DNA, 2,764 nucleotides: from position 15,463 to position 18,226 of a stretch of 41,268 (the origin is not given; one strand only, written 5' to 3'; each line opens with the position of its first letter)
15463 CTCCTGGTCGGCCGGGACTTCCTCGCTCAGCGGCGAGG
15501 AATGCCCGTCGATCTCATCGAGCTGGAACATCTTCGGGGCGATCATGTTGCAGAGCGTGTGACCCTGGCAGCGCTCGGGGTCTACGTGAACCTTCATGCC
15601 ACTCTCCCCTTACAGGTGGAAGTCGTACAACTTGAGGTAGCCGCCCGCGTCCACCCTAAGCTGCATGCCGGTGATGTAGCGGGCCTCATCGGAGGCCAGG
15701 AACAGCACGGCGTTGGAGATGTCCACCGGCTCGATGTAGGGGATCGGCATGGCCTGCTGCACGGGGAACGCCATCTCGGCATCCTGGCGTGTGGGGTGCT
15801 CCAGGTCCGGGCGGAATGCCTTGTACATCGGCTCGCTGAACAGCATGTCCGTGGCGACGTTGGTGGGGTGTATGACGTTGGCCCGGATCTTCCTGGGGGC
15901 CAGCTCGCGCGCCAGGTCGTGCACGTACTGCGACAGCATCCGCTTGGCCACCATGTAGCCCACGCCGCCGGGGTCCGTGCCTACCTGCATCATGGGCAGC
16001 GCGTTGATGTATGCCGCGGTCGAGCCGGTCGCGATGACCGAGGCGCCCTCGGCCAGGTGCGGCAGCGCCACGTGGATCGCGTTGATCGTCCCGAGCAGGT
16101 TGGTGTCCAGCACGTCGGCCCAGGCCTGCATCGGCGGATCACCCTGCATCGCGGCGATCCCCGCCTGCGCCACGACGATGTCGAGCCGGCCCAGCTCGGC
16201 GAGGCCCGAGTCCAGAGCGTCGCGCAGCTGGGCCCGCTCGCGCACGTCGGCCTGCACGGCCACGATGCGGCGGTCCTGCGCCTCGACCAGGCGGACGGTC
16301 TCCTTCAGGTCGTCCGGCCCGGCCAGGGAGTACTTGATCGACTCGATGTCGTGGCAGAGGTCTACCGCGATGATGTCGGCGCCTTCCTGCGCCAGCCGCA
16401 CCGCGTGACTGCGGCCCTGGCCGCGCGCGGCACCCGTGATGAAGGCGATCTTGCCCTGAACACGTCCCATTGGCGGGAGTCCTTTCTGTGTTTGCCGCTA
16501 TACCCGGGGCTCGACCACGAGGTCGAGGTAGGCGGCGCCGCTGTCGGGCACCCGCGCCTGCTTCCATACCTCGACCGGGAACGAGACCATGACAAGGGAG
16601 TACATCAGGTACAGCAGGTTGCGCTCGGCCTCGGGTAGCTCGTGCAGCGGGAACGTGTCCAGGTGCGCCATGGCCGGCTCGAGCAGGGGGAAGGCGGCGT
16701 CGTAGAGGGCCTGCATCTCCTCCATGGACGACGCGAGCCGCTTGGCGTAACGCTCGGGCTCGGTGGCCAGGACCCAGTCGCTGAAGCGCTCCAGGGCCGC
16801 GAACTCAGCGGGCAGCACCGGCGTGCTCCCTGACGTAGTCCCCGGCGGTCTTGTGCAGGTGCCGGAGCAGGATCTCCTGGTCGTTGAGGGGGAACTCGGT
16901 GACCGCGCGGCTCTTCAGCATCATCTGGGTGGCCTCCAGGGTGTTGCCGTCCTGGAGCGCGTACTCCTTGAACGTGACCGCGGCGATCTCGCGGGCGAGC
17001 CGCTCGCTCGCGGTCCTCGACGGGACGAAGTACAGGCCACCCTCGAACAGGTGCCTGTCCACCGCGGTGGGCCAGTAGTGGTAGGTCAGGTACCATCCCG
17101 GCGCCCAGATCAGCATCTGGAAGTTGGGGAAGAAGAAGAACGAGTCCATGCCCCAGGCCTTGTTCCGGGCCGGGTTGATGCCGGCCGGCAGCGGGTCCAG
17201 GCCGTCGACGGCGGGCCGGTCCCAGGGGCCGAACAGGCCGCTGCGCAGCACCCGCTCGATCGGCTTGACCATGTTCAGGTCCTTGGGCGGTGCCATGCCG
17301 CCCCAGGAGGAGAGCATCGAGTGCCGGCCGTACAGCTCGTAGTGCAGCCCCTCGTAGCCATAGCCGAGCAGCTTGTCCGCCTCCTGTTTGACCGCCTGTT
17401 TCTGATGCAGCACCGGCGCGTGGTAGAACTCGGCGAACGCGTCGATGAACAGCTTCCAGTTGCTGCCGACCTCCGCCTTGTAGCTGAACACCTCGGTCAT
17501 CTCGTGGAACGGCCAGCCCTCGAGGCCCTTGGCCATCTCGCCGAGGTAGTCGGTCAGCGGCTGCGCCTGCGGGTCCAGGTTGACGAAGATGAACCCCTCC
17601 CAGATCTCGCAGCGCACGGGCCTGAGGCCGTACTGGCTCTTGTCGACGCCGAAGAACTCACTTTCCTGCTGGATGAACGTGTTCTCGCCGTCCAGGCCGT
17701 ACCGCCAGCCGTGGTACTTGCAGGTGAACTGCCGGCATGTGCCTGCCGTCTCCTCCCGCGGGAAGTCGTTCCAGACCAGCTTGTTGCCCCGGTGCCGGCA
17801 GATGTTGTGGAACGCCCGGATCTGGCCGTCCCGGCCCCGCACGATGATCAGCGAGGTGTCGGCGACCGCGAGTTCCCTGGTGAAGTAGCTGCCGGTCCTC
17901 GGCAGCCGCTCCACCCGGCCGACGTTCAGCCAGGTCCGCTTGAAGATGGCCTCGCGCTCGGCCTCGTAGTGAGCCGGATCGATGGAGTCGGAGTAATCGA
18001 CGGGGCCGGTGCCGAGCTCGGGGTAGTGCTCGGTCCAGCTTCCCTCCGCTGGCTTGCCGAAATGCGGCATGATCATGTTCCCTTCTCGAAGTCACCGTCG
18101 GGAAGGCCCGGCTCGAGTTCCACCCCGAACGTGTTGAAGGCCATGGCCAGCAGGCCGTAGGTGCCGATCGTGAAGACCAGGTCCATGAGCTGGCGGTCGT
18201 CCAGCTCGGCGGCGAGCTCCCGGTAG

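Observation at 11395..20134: Ten-gene operon with overlapping stop/start codons combining three different O2-activating enzyme classes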

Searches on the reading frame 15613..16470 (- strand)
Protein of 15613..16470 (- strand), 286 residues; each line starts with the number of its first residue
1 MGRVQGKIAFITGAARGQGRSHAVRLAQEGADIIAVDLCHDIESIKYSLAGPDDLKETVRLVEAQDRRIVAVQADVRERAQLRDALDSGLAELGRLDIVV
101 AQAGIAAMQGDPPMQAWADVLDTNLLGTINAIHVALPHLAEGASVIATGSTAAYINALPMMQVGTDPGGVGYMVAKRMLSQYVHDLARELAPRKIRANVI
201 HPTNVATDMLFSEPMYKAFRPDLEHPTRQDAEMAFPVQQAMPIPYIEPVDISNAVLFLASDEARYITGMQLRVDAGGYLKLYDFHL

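Call 4: search_protein_families(library=pfam, proteins=[window:15613-16470:-], max_evalue=0.01)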
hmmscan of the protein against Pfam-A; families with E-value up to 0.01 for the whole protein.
window:15613-16470:- (286 aa): 4 families
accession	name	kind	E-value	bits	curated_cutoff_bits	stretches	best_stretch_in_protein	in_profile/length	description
PF13561.12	adh_short_C2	-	3.2e-35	122.2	27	1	13-276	1-234/236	Enoyl-(Acyl carrier protein) reductase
PF00106.31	adh_short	-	3e-29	102.3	26.6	1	7-210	1-187/195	short chain dehydrogenase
PF01370.27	Epimerase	-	1.5e-06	28.3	20.9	1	10-190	2-160/240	NAD dependent epimerase/dehydratase family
PF08659.16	KR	-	1.2e-05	25.7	22.6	1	10-153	4-139/180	KR domain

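Call 7: search_protein_families(library=ncbifam, proteins=[window:15613-16470:-], max_evalue=0.001)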
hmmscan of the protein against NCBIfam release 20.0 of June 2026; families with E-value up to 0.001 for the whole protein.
window:15613-16470:- (286 aa): 205 families (the best 25 are shown)
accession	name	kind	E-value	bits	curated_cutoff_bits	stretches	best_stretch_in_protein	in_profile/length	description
TIGR03971.1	SDR_subfam_1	subfamily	4.1e-104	347.7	300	1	4-278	1-269/271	mycofactocin-coupled SDR family oxidoreductase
NF009467.0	PRK12826.1-3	subfamily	4.9e-82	275.1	269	1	2-277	4-270/274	SDR family mycofactocin-dependent oxidoreductase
NF040490.1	SDR_subfam_3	subfamily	1.3e-44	152.7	385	1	4-276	2-262/268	mycofactocin-coupled SDR family oxidoreductase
NF005559.1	PRK07231.1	subfamily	1.4e-39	136.1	215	1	3-276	1-246/249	glucose 1-dehydrogenase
TIGR04504.1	SDR_subfam_2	subfamily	1.2e-36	126.8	250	1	7-276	2-257/260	mycofactocin-coupled SDR family oxidoreductase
NF004203.0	PRK05653.2-4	subfamily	5.6e-36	124.2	313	1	3-276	3-255/260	3-oxoacyl-ACP reductase FabG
NF052558.1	MBtsdlDhBudC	equivalog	1.6e-33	116.3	270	1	5-276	2-240/250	meso-2,3-butanediol dehydrogenase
NF005473.0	PRK07069.1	equivalog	1.8e-32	112.9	339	1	2-276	6-258/262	SDR family oxidoreductase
NF004791.0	PRK06138.1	equivalog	3.6e-31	108.4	312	1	3-276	2-248/252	SDR family oxidoreductase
NF006080.0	PRK08226.1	equivalog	4e-31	108.4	356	1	1-278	1-254/263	SDR family oxidoreductase UcpA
NF009466.0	PRK12826.1-2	subfamily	4.7e-31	108.1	222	1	7-278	4-245/248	3-oxoacyl-ACP reductase FabG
NF005909.0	PRK07890.1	subfamily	6.4e-31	107.6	258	1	4-279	5-259/260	short chain dehydrogenase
NF006074.0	PRK08220.1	equivalog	6.8e-30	104.5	312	1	3-279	5-249/251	2,3-dihydro-2,3-dihydroxybenzoate dehydrogenase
NF005469.0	PRK07063.1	equivalog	2.6e-29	102.5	306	1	1-276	2-253/260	SDR family oxidoreductase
NF005214.0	PRK06701.1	subfamily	7.6e-29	100.9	413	1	3-276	45-288/293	SDR family oxidoreductase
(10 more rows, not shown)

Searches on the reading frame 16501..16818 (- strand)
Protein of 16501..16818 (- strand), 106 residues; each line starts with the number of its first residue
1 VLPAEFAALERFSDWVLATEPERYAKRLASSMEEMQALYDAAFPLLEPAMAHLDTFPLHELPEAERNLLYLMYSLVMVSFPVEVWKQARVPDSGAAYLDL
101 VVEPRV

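Call 4: search_protein_families(library=pfam, proteins=[window:16501-16818:-], max_evalue=0.01)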
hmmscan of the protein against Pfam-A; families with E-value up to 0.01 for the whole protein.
window:16501-16818:- (106 aa): 0 families

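Call 7: search_protein_families(library=ncbifam, proteins=[window:16501-16818:-], max_evalue=0.001)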
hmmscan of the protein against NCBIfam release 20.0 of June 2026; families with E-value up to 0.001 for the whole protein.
window:16501-16818:- (106 aa): 0 families

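Call 12: search_solved_structures(query=window:16501-16818:-, max_evalue=10)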
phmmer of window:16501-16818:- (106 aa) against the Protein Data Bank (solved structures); distinct sequences matched with E-value up to 10: 3.
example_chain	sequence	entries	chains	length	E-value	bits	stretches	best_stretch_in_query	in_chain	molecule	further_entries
5lpa_A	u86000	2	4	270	0.58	14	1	5-61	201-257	Streptomycin 3''-adenylyltransferase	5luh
5g4a_A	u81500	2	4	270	0.6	13.9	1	5-61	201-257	Aminoglycoside (3'') (9) adenylyltransferase | Streptomycin 3''-adenylyltransferase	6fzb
4cs6_A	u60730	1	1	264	0.65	13.8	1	5-61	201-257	AMINOGLYCOSIDE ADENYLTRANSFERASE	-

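Call 44: predict_structure(alignment_id=A1)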
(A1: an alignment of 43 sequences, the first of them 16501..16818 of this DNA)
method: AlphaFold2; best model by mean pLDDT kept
length: 106 residues; sequences in the alignment: 43
mean_pLDDT: 88.7   pTM: 0.76
mean pLDDT of the five models: 88.7, 88.1, 87.9, 85.3, 84.2
residues with pLDDT >= 90: 81; 70-90: 5; 50-70: 15; < 50: 5
segments of 3 or more residues with pLDDT < 50: 94-98
pLDDT, mean of each block of 10 residues (from residue 1): 97 98 98 97 98 96 98 97 76 50 60
secondary structure, 60 per line:
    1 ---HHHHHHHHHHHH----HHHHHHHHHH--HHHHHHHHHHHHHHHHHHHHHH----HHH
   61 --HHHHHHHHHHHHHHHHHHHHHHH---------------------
elements in order: H4-15 H20-29 H32-53 H63-85

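Call 48: fold_search(model_id=the predicted structure, library=pdb)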
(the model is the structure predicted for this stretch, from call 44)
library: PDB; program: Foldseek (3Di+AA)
matches with E <= 10: 102; with E <= 0.001: 0
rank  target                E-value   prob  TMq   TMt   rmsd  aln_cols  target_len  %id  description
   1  4ev6_E                1.1e+00  0.12  0.25  0.11   9.9        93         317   19  The complete structure of CorA magnesium transporter from Methanocaldococcus jannaschii (released 2012-10-31)
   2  4v6u_BW               1.8e+00  0.21  0.29  0.37   5.0        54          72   22  Promiscuous behavior of proteins in archaeal ribosomes revealed by cryo-EM: implications for evolution of eukaryotic  (released 2014-07-09)
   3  4v4n_AW               2.0e+00  0.21  0.31  0.42   5.3        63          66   19  Structure of the Methanococcus jannaschii ribosome-SecYEBeta channel complex (released 2014-07-09)
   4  9qf5_BW               2.0e+00  0.20  0.30  0.41   5.8        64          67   19  Structure of P. furiosus 70S ribosome grown at 102deg (released 2025-11-05)
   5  1yg2                  2.0e+00  0.16  0.34  0.23  14.0        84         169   19  Structure of the Vibrio cholerae virulence activator AphA (released 2005-01-11)
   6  9t1m_B                2.5e+00  0.08  0.22  0.21   8.0        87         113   11  Nuclear export protein/Non-structural protein 2 (NEP/NS2) in complex with artificial alpha Rep protein (released 2025-11-12)
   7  4r42_C                2.7e+00  0.13  0.28  0.17   9.1        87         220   14  Crystal structure of KatB, a manganese catalase from Anabaena PCC7120 (released 2015-08-19)
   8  9qf4_BW               2.9e+00  0.15  0.30  0.40   5.5        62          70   19  Structure of P. furiosus 70S ribosome grown at 95 degC (released 2025-11-05)
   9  5y9o_A                2.9e+00  0.11  0.28  0.10  17.2        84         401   17  The apo structure of Legionella pneumophila WipA (released 2018-05-16)
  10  6hjy_B                3.0e+00  0.10  0.28  0.13  10.5        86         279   13  X-ray structure of a pentameric ligand gated ion channel from Erwinia chrysanthemi (ELIC) Delta8 truncation mutant in  (released 2019-10-09)
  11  1vcs_MODEL_1_A        3.2e+00  0.14  0.35  0.36  10.6        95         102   14  Solution Structure of RSGI RUH-009, an N-Terminal Domain of Vti1a [Mus musculus] (released 2005-05-03)
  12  3eab_A                3.4e+00  0.08  0.28  0.32   7.3        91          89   16  Crystal structure of Spastin MIT in complex with ESCRT III (released 2008-11-11)
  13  6k3o_A                3.6e+00  0.13  0.32  0.24   7.6        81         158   14  Cryo-EM structure of Apo-bacterioferritin from Streptomyces coelicolor (released 2021-02-03)
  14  9dtf_D                3.6e+00  0.06  0.23  0.11  11.2       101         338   14  Crystal structure of the complex of M. tuberculosis PheRS with cognate precursor tRNA and fragment DDD01008876 (released 2025-06-04)
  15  5y9o_B                3.8e+00  0.09  0.28  0.10  16.9        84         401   17  The apo structure of Legionella pneumophila WipA (released 2018-05-16)
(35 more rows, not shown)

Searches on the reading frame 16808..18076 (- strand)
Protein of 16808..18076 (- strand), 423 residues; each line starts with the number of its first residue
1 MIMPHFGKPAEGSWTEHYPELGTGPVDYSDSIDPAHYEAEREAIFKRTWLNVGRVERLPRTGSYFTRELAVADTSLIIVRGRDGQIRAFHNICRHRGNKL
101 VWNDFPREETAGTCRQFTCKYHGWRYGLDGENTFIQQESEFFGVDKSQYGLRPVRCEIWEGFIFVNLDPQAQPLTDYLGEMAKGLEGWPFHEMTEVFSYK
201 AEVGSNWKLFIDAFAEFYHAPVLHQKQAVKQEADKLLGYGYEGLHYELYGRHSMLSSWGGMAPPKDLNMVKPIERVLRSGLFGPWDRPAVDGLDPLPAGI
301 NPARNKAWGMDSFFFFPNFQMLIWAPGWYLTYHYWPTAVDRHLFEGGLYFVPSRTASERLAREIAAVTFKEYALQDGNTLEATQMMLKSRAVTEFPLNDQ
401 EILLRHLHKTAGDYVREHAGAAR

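Call 4: search_protein_families(library=pfam, proteins=[window:16808-18076:-], max_evalue=0.01)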
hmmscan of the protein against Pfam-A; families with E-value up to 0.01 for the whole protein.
window:16808-18076:- (423 aa): 2 families
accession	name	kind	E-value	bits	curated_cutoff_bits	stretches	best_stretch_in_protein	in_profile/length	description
PF00848.25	Ring_hydroxyl_A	-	6.5e-33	114.8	24.9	1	190-416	1-207/208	Ring hydroxylating alpha subunit (catalytic domain)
PF00355.32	Rieske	-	1.6e-14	54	20.3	1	49-133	2-76/88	Rieske [2Fe-2S] domain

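Call 7: search_protein_families(library=ncbifam, proteins=[window:16808-18076:-], max_evalue=0.001)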
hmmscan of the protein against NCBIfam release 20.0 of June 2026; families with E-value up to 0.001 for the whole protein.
window:16808-18076:- (423 aa): 6 families
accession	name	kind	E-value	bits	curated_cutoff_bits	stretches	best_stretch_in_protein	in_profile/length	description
NF042946.1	3PPDioc_HcaE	equivalog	3.2e-35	122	830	1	31-226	21-216/450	3-phenylpropionate/cinnamic acid dioxygenase subunit alpha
NF058607.1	GlBtMonoOxGbcA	equivalog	4e-35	121.1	670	1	34-224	41-222/420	glycine betaine monooxygenase oxygenase subunit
NF041684.1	ant_diox_AndAc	equivalog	1.5e-21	76.5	750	1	18-225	15-223/418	anthranilate 1,2-dioxygenase large subunit AndAc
TIGR03228.1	anthran_1_2_A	equivalog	4.6e-19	68.4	671.9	1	33-183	23-167/438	anthranilate 1,2-dioxygenase large subunit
TIGR03229.1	benzo_1_2_benA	equivalog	1e-18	67.4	780.95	1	31-232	21-223/433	benzoate 1,2-dioxygenase large subunit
NF052579.1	BetMthstMoxSdmAMthl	equivalog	0.00023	20.2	600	1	71-139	37-98/351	4beta-methylsterol monooxygenase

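Call 9: find_related_loci(query=window:16808-18076:-, collection=genome_contigs, flank=10000)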
Query window:16808-18076:- (423 aa) in genome_contigs; peptide patterns used: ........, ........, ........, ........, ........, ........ (x = any residue, [..] = any of these).
600 stretches matched a pattern (row limit reached: there are more); 592 encode a relative of the query (tblastn E <= 1e-3); the best 80 are kept; 80 distinct loci.
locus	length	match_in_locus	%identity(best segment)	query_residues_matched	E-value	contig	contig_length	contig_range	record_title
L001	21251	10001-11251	82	3-419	0e+0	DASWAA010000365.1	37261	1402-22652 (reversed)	MAG TPA_asm: Streptosporangiaceae bacterium isolate SMAG_U2642 k141_938076, whole genome shotgun sequence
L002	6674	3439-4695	84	1-419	0e+0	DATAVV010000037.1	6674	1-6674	MAG TPA_asm: Streptosporangiaceae bacterium isolate SMAG_U5608 k141_193760, whole genome shotgun sequence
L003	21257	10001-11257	80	1-419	0e+0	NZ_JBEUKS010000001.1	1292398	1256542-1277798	Streptacidiphilus sp. N1-10 contig1, whole genome shotgun sequence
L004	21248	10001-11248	81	3-418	0e+0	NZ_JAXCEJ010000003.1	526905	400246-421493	Actinomadura chokoriensis strain DLS-47 contig3, whole genome shotgun sequence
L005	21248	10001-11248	82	3-418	0e+0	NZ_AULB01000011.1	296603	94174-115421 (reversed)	Actinomadura rifamycini DSM 43936 H505DRAFT_scaffold00008.8_C, whole genome shotgun sequence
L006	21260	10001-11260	80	3-422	0e+0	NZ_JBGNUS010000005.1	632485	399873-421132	Actinomadura sp. GTD37 NODE_5_length_632485_cov_55.964232, whole genome shotgun sequence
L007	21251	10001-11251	82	3-419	0e+0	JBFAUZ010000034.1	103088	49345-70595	Spirillospora sp. NPDC052242 NPDC052242_104_D7.ctg-0034, whole genome shotgun sequence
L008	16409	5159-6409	81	3-419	0e+0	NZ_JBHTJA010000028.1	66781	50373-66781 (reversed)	Actinomadura sediminis strain JCM 31202 GCM70027518_28, whole genome shotgun sequence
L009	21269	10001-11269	78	1-423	0e+0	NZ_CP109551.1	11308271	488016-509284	Streptomyces sp. NBC_01390 chromosome, complete genome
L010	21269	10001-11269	79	1-423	0e+0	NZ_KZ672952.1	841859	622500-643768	Streptomyces geranii strain A301 Scaffold1, whole genome shotgun sequence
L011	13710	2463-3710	81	3-418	0e+0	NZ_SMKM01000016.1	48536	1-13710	Actinomadura sp. GC306 NODE_16_length_48536_cov_20.4402, whole genome shotgun sequence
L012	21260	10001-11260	79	3-422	0e+0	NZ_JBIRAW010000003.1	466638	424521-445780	Actinomadura sp. 9N407 contig_3, whole genome shotgun sequence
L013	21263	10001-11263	78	3-423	0e+0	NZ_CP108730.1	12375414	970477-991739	Streptomyces sp. NBC_00988 chromosome, complete genome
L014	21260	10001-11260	77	3-422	0e+0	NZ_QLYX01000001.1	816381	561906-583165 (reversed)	Actinomadura craniellae strain LHW63021 contig1, whole genome shotgun sequence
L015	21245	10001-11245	79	3-417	0e+0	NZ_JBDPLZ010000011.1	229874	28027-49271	Actinocorallia sp. B10E7 B10E7_contig_11, whole genome shotgun sequence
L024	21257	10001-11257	76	3-421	0e+0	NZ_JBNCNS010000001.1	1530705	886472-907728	Gordonia sp. DT218 NODE_1_length_1530705_cov_31.026122, whole genome shotgun sequence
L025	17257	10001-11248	77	3-418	0e+0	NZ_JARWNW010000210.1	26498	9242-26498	Nocardia carnea strain 917240412 917240412.N.carnea_ctg_0210, whole genome shotgun sequence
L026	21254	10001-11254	78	3-418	0e+0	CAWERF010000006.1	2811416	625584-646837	MAG: uncultured Actinomycetota bacterium isolate MFD05377.bin.1.204 genome assembly, contig: contig_37161, whole genome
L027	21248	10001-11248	77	3-418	0e+0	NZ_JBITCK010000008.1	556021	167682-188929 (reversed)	Nocardia sp. NPDC051750 NPDC051750_406_C12.ctg-0008, whole genome shotgun sequence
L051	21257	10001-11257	75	3-422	0e+0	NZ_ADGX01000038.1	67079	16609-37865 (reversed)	Parafrankia sp. EUN1f ctg00025, whole genome shotgun sequence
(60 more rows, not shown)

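Call 11: search_solved_structures(query=window:16808-18076:-, max_evalue=0.001)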
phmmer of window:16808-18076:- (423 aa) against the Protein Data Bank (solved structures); distinct sequences matched with E-value up to 0.001: 31.
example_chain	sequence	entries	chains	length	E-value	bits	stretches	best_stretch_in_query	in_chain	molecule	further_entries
8k0a_A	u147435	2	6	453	2.6e-30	108.8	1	32-227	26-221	3-phenylpropionate/cinnamic acid dioxygenase subunit alpha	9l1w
6y9c_A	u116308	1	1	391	6.1e-29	104.3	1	37-236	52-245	Carnitine monooxygenase oxygenase subunit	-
6y8j_A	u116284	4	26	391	2.1e-28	102.5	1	37-236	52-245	Carnitine monooxygenase oxygenase subunit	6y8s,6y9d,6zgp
5xbp_A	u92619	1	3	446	5.7e-28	101.1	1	36-224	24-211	3NT oxygenase alpha subunit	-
1uli_A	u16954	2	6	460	2.9e-27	98.8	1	22-222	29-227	biphenyl dioxygenase large subunit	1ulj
2bmo_A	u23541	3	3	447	7.2e-27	97.4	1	37-224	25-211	OXYGENASE-ALPHA NBDO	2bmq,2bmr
2ckf_A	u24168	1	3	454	1.3e-26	96.6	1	36-224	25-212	RING-HYDROXYLATING DIOXYGENASE ALPHA SUBUNIT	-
4hjl_A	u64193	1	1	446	3.3e-26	95.3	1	37-225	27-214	Naphthalene 1,2-dioxygenase subunit alpha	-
1eg9_A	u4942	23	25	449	3.3e-26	95.2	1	37-225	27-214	PROTEIN (NAPHTHALENE 1,2-DIOXYGENASE ALPHA SUBUNIT) | NAPHTHALENE 1,2-DIOXYGENASE | NAPHTHALENE 1,2-DIOXYGENASE ALPHA SUBUNIT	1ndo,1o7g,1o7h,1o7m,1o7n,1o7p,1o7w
2hmj_A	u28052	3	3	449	3.3e-26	95.2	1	37-225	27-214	Naphthalene 1,2-dioxygenase alpha subunit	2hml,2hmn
2gbw_A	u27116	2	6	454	4e-25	91.7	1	36-224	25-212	Biphenyl 2,3-Dioxygenase Alpha Subunit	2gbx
3gzx_A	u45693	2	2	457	1.3e-24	90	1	24-225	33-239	Biphenyl dioxygenase subunit alpha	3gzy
9jp5_A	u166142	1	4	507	1.8e-24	89.6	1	32-225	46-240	Phthalate 3,4-dioxygenase alpha subunit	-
1wql_A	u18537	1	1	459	1.8e-24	89.5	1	33-225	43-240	iron-sulfur protein large subunit of cumene dioxygenase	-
2xr8_A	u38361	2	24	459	1.2e-23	86.8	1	30-221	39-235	BIPHENYL DIOXYGENASE SUBUNIT ALPHA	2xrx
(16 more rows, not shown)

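Call 30: search_protein_families(library=pfam, proteins=[L014:11576-12787:+, L025:12795-13208:+, L026:13223-14320:+, L051:13303-14121:+, L024:2219-3394:-, L027:560-1792:-, L009:3553-4920:-, L013:6232-7668:-, L015:3559-3870:-, L012:8093-8566:-], max_evalue=0.001)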
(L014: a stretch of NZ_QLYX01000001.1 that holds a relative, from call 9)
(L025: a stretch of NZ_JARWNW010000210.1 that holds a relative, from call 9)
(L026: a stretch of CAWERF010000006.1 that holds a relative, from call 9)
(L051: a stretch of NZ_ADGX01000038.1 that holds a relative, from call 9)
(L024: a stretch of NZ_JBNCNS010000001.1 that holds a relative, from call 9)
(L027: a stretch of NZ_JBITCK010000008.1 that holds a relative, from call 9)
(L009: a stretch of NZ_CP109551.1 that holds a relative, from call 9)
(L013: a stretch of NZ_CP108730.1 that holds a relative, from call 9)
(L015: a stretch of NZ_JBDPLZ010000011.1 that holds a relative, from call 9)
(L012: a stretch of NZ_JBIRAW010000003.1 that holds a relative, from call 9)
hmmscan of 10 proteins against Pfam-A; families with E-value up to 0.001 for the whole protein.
L014:11576-12787:+ (404 aa): 2 families
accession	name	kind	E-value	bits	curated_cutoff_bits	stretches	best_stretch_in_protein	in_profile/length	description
PF01979.26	Amidohydro_1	-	3.6e-46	158.4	25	1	45-396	1-344/345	Amidohydrolase family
PF07969.17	Amidohydro_3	-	1.5e-12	48.2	29.7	1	186-396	233-470/472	Amidohydrolase family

L025:12795-13208:+ (138 aa): 1 family
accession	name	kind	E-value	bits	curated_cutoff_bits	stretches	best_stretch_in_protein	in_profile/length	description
PF13577.12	SnoaL_4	-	3.2e-13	50.2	24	1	7-114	6-125/126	SnoaL-like domain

L026:13223-14320:+ (366 aa): 3 families
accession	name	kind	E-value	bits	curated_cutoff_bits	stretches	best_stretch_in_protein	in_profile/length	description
PF02770.24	Acyl-CoA_dh_M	-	8.4e-23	80.8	33.3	1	121-212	1-97/97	Acyl-CoA dehydrogenase, middle domain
PF00441.29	Acyl-CoA_dh_1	-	5.4e-14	53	22.4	1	224-361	1-150/150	Acyl-CoA dehydrogenase, C-terminal domain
PF02771.21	Acyl-CoA_dh_N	-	2.9e-08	34.5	22.9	1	8-116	5-112/113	Acyl-CoA dehydrogenase, N-terminal domain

L051:13303-14121:+ (273 aa): 2 families
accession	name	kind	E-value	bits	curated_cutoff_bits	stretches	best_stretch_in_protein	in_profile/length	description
PF00441.29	Acyl-CoA_dh_1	-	2.4e-16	60.6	22.4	1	128-248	11-136/150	Acyl-CoA dehydrogenase, C-terminal domain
PF08028.16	Acyl-CoA_dh_2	-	1.9e-05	25.4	22.7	1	136-195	4-65/134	Acyl-CoA dehydrogenase, C-terminal domain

L024:2219-3394:- (392 aa): 4 families
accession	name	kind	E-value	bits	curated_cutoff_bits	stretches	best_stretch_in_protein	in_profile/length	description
PF00441.29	Acyl-CoA_dh_1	-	9.8e-40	136.6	22.4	1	237-371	1-135/150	Acyl-CoA dehydrogenase, C-terminal domain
PF02771.21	Acyl-CoA_dh_N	-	1.7e-26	93.3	22.9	1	10-123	1-113/113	Acyl-CoA dehydrogenase, N-terminal domain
PF02770.24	Acyl-CoA_dh_M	-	1.4e-19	70.5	33.3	1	127-224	1-96/97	Acyl-CoA dehydrogenase, middle domain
PF08028.16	Acyl-CoA_dh_2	-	4.3e-15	56.6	22.7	1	253-368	2-127/134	Acyl-CoA dehydrogenase, C-terminal domain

L027:560-1792:- (411 aa): 1 family
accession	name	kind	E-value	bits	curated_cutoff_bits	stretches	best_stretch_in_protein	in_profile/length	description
PF02515.22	CoA_transf_3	-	2.5e-106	356.4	23.3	1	7-374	1-366/366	CoA-transferase family III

L009:3553-4920:- (456 aa): 1 family
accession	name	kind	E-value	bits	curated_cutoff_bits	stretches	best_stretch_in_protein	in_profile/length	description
PF13458.12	Peripla_BP_6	-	5.9e-24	85.8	31.7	1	81-413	18-342/343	Periplasmic binding protein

L013:6232-7668:- (479 aa): 1 family
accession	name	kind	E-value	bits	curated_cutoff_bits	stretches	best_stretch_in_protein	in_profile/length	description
PF00171.27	Aldedh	-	1.4e-149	499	23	1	14-472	5-460/461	Aldehyde dehydrogenase family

L015:3559-3870:- (104 aa): 1 family
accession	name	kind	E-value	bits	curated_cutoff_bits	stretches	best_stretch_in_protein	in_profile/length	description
PF06397.17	Desulfoferrod_N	-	0.00021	21.3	23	0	9-42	4-34/36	Desulfoferrodoxin, N-terminal domain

L012:8093-8566:- (158 aa): 0 families

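Call 55: search_dna_similar(query=window:16808-18076:-, collection=plasmids, mode=protein, max_evalue=1e-80, max_rows=25)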
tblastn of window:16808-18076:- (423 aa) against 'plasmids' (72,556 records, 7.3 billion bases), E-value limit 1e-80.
Records with a match: 1; places in all: 1; records where one place covers at least 80% of the query: 1.
Best place of each record, by identity: 60-80% 1.
By first word of the organism name: Streptomyces 1.
By predicted mobility (MOB-suite, as given by PLSDB): non-mobilizable 1.
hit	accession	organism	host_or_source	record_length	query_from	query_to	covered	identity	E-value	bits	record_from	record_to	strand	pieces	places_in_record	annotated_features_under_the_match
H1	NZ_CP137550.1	Streptomyces sp. N50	Selaginella tamariscina,cell ...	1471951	3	423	100%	77.9%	0e+0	696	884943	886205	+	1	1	record has no annotation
